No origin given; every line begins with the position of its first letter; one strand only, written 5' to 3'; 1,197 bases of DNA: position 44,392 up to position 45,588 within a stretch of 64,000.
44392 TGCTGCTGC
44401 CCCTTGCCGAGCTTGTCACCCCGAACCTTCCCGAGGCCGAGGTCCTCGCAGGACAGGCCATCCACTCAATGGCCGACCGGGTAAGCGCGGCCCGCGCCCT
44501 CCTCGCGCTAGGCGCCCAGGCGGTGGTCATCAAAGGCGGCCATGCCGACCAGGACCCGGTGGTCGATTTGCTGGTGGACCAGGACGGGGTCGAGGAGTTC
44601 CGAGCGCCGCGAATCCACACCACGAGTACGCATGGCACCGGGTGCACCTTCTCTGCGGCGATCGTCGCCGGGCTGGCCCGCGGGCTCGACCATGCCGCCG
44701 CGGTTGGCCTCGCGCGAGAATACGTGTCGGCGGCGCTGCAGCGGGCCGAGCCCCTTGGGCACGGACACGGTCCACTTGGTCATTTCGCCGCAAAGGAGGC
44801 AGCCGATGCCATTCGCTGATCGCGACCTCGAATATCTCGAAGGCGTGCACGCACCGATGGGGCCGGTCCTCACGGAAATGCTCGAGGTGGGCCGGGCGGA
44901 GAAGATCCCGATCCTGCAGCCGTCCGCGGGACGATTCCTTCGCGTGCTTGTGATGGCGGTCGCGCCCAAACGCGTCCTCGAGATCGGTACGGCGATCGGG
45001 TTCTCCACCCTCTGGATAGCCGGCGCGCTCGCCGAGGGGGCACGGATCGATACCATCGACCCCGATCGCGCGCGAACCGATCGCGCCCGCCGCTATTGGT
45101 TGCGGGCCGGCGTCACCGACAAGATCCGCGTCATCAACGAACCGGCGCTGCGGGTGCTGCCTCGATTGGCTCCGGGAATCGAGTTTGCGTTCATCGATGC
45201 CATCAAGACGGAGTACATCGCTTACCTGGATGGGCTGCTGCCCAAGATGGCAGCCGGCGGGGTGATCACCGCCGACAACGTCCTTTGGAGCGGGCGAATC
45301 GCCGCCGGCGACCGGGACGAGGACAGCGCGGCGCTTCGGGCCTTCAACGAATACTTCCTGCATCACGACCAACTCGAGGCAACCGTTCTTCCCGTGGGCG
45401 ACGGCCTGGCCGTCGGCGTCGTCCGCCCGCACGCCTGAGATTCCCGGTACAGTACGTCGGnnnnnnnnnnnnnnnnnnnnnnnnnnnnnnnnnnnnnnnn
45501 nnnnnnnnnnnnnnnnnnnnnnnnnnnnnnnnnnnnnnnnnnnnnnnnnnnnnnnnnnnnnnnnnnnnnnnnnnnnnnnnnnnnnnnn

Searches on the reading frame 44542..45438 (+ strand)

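Call 6: search_protein_families(library=pfam, proteins=[window:44542-45438:+])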
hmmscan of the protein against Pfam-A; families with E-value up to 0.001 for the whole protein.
window:44542-45438:+ (298 aa): 2 families
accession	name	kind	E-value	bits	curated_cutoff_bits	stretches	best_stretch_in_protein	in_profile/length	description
PF01596.23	Methyltransf_3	-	2.2e-35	122.2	22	1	121-290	22-199/204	O-methyltransferase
PF13578.12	Methyltransf_24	-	8.4e-15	56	26.3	1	146-247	1-105/105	Methyltransferase domain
